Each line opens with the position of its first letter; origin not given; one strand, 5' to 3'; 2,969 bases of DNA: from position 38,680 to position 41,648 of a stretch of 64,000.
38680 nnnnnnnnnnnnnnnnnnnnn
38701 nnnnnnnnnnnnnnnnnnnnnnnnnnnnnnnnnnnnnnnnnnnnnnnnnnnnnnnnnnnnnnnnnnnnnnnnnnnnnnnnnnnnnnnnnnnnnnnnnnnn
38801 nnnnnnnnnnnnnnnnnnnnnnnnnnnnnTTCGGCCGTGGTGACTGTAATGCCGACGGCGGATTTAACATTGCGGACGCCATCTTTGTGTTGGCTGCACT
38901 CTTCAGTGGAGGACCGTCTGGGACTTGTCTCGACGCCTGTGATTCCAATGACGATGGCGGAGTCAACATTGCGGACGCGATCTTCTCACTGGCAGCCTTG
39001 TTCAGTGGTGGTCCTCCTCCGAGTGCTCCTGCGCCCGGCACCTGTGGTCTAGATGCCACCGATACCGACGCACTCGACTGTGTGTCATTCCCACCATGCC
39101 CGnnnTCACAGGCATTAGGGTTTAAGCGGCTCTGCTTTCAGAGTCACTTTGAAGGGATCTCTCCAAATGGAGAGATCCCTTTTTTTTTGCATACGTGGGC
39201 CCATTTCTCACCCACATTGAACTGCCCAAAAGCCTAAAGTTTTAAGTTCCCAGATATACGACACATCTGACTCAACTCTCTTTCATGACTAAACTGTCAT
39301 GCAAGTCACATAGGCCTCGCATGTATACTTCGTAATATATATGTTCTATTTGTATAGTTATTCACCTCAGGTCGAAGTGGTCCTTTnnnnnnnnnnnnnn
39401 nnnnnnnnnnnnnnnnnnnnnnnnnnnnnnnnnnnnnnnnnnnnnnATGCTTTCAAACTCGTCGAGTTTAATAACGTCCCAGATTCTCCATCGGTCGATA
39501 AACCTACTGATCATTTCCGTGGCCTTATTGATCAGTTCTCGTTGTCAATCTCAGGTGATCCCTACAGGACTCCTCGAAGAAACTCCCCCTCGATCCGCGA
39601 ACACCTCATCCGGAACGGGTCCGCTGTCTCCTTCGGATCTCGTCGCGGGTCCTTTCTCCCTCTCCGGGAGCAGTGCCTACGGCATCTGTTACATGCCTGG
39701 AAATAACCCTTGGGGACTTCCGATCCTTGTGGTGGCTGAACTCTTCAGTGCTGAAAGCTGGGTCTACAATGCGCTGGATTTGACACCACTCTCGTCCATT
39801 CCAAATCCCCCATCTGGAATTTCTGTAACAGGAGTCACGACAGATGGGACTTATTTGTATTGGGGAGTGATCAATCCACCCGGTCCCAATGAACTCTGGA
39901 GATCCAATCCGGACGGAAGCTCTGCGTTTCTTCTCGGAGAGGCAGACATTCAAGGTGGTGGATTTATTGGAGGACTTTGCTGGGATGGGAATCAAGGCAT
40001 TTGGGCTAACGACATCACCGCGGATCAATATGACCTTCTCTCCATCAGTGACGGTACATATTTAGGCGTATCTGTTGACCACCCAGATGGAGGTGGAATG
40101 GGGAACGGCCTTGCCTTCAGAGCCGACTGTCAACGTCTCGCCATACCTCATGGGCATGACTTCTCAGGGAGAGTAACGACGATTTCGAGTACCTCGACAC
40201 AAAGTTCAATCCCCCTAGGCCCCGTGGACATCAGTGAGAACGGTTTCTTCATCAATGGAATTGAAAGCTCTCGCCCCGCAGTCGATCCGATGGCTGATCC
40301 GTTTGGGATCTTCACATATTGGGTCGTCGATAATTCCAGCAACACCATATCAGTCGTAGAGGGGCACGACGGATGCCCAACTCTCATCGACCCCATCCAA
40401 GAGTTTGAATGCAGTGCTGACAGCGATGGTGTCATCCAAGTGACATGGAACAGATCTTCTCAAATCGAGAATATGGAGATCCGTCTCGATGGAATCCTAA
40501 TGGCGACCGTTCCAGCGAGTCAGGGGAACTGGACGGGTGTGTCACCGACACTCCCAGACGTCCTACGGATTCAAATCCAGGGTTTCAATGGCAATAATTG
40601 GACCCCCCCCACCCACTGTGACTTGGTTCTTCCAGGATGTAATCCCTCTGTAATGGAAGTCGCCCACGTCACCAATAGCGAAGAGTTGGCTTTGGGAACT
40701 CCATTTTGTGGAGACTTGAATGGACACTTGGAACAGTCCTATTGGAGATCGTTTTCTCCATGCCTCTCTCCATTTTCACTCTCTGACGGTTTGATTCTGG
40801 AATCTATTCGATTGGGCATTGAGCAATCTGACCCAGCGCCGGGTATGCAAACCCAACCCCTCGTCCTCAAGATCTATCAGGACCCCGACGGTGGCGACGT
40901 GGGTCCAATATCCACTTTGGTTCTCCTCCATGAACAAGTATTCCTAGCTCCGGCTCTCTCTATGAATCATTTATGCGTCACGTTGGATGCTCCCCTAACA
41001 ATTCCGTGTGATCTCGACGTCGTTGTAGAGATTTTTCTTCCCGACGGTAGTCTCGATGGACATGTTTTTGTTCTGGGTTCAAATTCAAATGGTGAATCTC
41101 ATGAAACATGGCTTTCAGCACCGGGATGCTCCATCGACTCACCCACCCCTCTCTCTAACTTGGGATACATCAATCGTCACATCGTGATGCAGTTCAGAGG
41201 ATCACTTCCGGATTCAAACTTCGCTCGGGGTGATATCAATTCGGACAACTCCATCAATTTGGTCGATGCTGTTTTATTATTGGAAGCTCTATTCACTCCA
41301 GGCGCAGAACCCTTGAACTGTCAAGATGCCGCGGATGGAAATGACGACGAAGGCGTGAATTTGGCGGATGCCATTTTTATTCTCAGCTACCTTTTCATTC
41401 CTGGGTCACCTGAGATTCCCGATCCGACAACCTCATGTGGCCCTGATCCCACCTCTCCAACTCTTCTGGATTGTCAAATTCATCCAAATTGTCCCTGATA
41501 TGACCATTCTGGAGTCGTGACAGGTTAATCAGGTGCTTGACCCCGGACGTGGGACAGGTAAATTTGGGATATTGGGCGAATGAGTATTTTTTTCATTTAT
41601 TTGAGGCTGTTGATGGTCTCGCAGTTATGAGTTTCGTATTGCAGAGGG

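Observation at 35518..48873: Tandem family of giant secreted proteins sharing a C-terminal double-dockerin + Cys-Pro module, with no cohesin partner in sight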

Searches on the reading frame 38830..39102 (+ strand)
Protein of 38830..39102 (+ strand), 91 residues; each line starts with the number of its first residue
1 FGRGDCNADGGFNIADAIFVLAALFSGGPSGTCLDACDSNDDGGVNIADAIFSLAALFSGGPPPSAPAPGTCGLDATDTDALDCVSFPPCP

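Call 10: find_homologous_proteins(query=A2, max_evalue=0.001)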
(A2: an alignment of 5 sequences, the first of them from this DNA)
Query A2 (5 sequences) (91 aa, profile of the alignment): 232 proteins with E <= 0.001 among 920 candidates; the best 120 are listed.
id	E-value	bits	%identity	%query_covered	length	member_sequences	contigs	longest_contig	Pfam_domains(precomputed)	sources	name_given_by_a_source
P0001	4.0e-38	147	63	100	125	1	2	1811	-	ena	-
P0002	1.1e-36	142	48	100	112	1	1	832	-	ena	-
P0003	8.1e-35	136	67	100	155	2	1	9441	-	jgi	jgi:hypothetical protein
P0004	1.5e-33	132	76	98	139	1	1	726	-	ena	-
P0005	2.3e-33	132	74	99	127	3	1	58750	-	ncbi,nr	ncbi:MAG: hypothetical protein VX949_05410, partial [Planctomycetota bacterium]|nr:hypothetical prot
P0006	2.9e-33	131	66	100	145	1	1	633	-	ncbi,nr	ncbi:MAG: hypothetical protein KDC38_21595, partial [Planctomycetes bacterium]|nr:hypothetical prote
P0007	3.6e-33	131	48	100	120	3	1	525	-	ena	-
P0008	5.4e-33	131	80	98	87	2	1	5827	-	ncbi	ncbi:MAG: hypothetical protein ACPHQT_10460, partial [Planctomycetota bacterium]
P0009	6.8e-33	130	69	100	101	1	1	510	-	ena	-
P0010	9.0e-33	130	79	100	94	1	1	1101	-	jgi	jgi:hypothetical protein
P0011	9.4e-33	130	73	99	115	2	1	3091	-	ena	-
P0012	1.3e-32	129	63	99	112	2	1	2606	-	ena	-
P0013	1.4e-32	129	58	100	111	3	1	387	-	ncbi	-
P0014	1.5e-32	129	84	100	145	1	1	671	PF00404.25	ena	-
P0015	2.5e-32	128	70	96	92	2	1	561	-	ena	-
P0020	8.4e-32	127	60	100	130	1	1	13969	PF00404.25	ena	-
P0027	1.0e-29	120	54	91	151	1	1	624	PF00404.25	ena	-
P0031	1.3e-28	117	55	100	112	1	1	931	PF00404.25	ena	-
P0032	2.9e-28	115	57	100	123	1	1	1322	PF00404.25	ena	-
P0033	3.0e-28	115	59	99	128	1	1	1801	PF00404.25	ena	-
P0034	4.0e-28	115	53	100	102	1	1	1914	PF00404.25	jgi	jgi:hypothetical protein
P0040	2.5e-27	112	53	99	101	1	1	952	PF00404.25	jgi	jgi:hypothetical protein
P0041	2.7e-27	112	62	100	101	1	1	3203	PF00404.25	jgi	jgi:hypothetical protein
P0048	8.2e-27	111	56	99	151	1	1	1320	PF00404.25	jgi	-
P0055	3.5e-26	109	56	99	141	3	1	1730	PF00404.25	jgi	-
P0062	1.3e-25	107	58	100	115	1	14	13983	PF00404.25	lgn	-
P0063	1.4e-25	107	59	98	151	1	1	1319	PF00404.25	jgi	jgi:hypothetical protein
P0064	1.5e-25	107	57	92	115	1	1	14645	PF00404.25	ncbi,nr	ncbi:MAG: hypothetical protein KDC38_01410, partial [Planctomycetes bacterium]|nr:hypothetical prote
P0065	1.5e-25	107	57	99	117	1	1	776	PF00404.25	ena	-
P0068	3.1e-25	106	54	92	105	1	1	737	PF00404.25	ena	-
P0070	4.6e-25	105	55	95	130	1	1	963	PF00404.25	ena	-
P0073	6.8e-25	105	54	100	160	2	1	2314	PF00404.25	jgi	-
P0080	1.8e-24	103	53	100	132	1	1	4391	PF00404.25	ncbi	-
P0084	3.9e-24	102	52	92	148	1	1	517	PF00404.25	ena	-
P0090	1.8e-23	100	46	99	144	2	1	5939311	PF00404.25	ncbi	-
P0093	2.4e-23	100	57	99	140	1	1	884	PF00404.25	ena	-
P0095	3.4e-23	99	56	68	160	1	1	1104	PF00404.25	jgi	jgi:hypothetical protein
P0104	2.2e-22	97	52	100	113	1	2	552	PF00404.25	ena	-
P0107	4.1e-22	96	63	80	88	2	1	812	PF00404.25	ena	-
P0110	4.9e-22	95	53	85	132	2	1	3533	PF00404.25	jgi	jgi:hypothetical protein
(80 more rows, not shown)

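Call 11: search_solved_structures(query=A2, max_evalue=1, show_alignments=3)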
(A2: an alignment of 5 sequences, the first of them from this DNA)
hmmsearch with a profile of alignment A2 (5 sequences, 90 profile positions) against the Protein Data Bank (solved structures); distinct sequences matched with E-value up to 1: 16.
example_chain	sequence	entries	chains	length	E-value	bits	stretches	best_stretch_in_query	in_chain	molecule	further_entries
2y3n_B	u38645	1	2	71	1.2e-05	28.5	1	3-58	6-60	CELLULOSOMAL FAMILY-48 PROCESSIVE GLYCOSIDE HYDROLASE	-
2mte_A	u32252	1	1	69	2.3e-05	27.6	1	4-50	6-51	Cellulose 1,4-beta-cellobiosidase (reducing end) CelS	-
1daq_A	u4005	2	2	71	2.3e-05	27.5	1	4-50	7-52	ENDOGLUCANASE SS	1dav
3ul4_B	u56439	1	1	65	0.0066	19.7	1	3-56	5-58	Cellulosome enzyme, dockerin type I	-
4fl4_A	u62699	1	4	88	0.013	18.8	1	4-57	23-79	Glycoside hydrolase family 9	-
6kg9_A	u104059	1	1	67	0.019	18.2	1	4-51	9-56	And cellulose-binding endoglucanase family 9 CelL ortholog dockerin domain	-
6kgc_B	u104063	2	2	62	0.021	18.1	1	4-51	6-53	And cellulose-binding endoglucanase family 9 CelL ortholog dockerin domain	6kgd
6kge_D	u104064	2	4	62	0.022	18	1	4-51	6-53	And cellulose-binding endoglucanase family 9 CelL ortholog dockerin domain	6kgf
9qfa_A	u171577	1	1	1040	0.048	16.9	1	2-56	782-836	Ruminococcus bromii Amy12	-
2ccl_B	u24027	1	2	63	0.07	16.4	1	4-57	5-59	ENDO-1,4-BETA-XYLANASE Y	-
5m2o_B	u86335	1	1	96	0.074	16.3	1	4-60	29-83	Group I Dockerin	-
4dh2_B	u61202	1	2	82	0.2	15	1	4-60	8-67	Dockerin type 1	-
4cj0_A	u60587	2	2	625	0.26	14.6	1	4-57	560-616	ENDOGLUCANASE D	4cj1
1clc_A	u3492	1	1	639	0.27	14.5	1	4-57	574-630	ENDOGLUCANASE CELD; EC: 3.2.1.4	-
1ohz_B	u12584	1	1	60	0.33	14.2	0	4-57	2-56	ENDO-1,4-BETA-XYLANASE Y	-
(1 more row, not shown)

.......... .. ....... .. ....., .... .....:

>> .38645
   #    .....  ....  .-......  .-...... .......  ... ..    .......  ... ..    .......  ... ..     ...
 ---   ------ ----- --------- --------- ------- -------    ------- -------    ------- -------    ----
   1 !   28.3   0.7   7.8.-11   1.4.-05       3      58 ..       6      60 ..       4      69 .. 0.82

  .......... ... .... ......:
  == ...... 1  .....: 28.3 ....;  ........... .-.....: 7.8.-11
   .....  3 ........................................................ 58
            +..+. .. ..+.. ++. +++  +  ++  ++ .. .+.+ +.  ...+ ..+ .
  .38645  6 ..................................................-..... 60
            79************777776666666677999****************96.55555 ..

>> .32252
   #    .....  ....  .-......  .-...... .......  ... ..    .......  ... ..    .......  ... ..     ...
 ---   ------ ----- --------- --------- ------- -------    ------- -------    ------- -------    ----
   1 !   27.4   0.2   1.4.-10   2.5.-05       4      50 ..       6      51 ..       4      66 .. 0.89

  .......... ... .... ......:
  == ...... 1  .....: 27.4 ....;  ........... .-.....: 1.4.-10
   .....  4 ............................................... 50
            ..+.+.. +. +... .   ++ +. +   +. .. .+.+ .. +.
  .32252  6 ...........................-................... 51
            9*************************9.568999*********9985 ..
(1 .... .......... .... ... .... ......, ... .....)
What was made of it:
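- On Dockerin type I (Pfam PF00404): The profile hits PDB dockerins at E = 1.2e-5 (call 11).
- The profile of the five modules hits cellulosomal dockerins in the PDB (E = 1.2e-5, call 11).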

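Call 15: search_protein_families(library=pfam, proteins=[window:38830-39102:+], max_evalue=10)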
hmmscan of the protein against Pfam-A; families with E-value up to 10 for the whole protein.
seq(91 aa): 1 family
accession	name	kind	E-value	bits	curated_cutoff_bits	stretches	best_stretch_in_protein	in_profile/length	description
PF00404.24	Dockerin_1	-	9.4e-05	23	22.9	1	4-50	2-49/57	Dockerin type I domain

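Call 56: find_related_loci(query=A2, collection=genome_contigs, flank=6000)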
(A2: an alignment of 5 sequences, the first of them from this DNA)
Query A2 (91 aa) in genome_contigs; peptide patterns used: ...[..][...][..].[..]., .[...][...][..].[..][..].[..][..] (x = any residue, [..] = any of these).
587 stretches matched a pattern; 309 encode a relative of the query (tblastn E <= 1e-3); the best 80 are kept; 76 distinct loci.
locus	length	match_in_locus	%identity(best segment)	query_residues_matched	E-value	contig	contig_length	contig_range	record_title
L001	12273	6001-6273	100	1-91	4e-55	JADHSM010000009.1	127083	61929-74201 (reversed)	MAG: Planctomycetota bacterium isolate BS30m-G49 BS307-30m-C79, whole genome shotgun sequence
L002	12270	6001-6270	81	1-90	3e-44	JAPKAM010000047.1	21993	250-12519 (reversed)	MAG: Planctomycetota bacterium isolate ANT-12 NODE_1508_length_21993_cov_15.791184, whole genome shotgun sequence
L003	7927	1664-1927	84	1-91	1e-43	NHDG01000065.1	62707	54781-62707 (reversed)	MAG: Planctomycetia bacterium TMED53 MHASMcontig_1089519, whole genome shotgun sequence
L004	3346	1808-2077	80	1-91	4e-43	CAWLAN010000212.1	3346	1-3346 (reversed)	MAG: Planctomycetes bacterium UBA1146 isolate CB6_Bottom.63 genome assembly, contig: Ga0310122_10026015, whole genome sh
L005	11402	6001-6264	79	1-91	4e-43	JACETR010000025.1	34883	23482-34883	MAG: Planctomycetota bacterium isolate MCMED-G47 Planctomycetes-MCMED-G47-C25, whole genome shotgun sequence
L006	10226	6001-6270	80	1-91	1e-42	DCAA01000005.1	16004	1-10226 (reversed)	MAG TPA_asm: Planctomycetes bacterium UBA1146 UBA1146_contig_54920, whole genome shotgun sequence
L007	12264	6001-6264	79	1-91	1e-42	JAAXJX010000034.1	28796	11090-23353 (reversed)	MAG: Planctomycetia bacterium isolate SW42618_bin_2 NODE_338_length_28796_cov_19.545075, whole genome shotgun sequence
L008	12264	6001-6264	79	1-91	1e-42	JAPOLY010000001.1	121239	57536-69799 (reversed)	MAG: bacterium isolate bin129 k141_3851668_length_121239_cov_74.3166, whole genome shotgun sequence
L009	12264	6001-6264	79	1-91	4e-42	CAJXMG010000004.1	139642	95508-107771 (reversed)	TPA_asm: uncultured bacterium isolate SRR4030075_bin.46_MetaBAT_v2.12.1_MAG genome assembly, contig: NODE_10_length_1396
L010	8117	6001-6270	79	1-91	4e-42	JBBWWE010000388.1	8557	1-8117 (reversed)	MAG: Planctomycetota bacterium isolate OC6_2000m_MAG_215 OC6_2000m_contig_4831527, whole genome shotgun sequence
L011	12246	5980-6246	80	3-91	1e-41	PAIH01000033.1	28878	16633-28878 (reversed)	MAG: Planctomycetota bacterium isolate NAT2 98530, whole genome shotgun sequence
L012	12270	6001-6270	74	1-90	8e-40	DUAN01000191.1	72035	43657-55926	MAG TPA_asm: Planctomycetota bacterium isolate UWMA-0276 NODE_584_length_72035_cov_0.735098, whole genome shotgun sequen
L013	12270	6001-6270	73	1-90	7e-40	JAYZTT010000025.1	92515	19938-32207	MAG: Planctomycetota bacterium isolate XB_MAG50 DB_MAG50_0025, whole genome shotgun sequence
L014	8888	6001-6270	73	1-90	3e-39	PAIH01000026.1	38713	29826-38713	MAG: Planctomycetota bacterium isolate NAT2 98231, whole genome shotgun sequence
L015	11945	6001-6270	69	1-90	5e-38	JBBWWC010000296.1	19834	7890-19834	MAG: Planctomycetota bacterium isolate OC6_150m_MAG_282 OC6_150m_contig_2780657, whole genome shotgun sequence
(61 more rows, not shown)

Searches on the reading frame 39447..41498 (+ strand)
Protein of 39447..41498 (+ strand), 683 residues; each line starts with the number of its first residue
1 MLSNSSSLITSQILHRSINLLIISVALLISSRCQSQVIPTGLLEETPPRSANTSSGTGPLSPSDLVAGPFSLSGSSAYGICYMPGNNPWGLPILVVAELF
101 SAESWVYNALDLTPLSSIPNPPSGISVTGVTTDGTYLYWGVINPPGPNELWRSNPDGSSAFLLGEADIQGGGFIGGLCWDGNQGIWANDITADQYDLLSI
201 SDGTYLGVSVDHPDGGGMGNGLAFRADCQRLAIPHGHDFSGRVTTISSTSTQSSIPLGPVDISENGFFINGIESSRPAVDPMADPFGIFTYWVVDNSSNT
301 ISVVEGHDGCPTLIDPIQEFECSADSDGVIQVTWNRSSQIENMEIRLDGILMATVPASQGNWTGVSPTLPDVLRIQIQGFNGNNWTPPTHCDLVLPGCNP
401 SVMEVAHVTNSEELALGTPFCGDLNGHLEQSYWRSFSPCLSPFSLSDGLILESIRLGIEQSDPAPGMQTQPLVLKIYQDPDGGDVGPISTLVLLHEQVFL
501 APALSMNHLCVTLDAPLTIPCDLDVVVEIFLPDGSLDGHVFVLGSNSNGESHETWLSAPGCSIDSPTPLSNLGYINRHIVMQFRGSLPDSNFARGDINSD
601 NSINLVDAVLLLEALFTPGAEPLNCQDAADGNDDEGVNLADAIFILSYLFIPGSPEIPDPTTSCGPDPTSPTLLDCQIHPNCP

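Call 3: search_protein_families(library=pfam, proteins=[window:39447-41498:+], max_evalue=0.01)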
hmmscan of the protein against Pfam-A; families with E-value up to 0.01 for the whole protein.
window:39447-41498:+ (683 aa): 1 family
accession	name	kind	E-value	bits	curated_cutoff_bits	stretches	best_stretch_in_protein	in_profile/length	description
PF00404.24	Dockerin_1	-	0.00027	21.5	22.9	1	595-649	2-56/57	Dockerin type I domain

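Call 4: search_protein_families(library=ncbifam, proteins=[window:39447-41498:+], max_evalue=0.01)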
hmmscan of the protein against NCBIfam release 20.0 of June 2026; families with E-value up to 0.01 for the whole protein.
window:39447-41498:+ (683 aa): 0 families

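Call 54: search_protein_families(library=pfam, proteins=[window:39447-41219:+], max_evalue=1)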
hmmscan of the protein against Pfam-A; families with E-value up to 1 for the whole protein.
window:39447-41219:+ (591 aa): 0 families
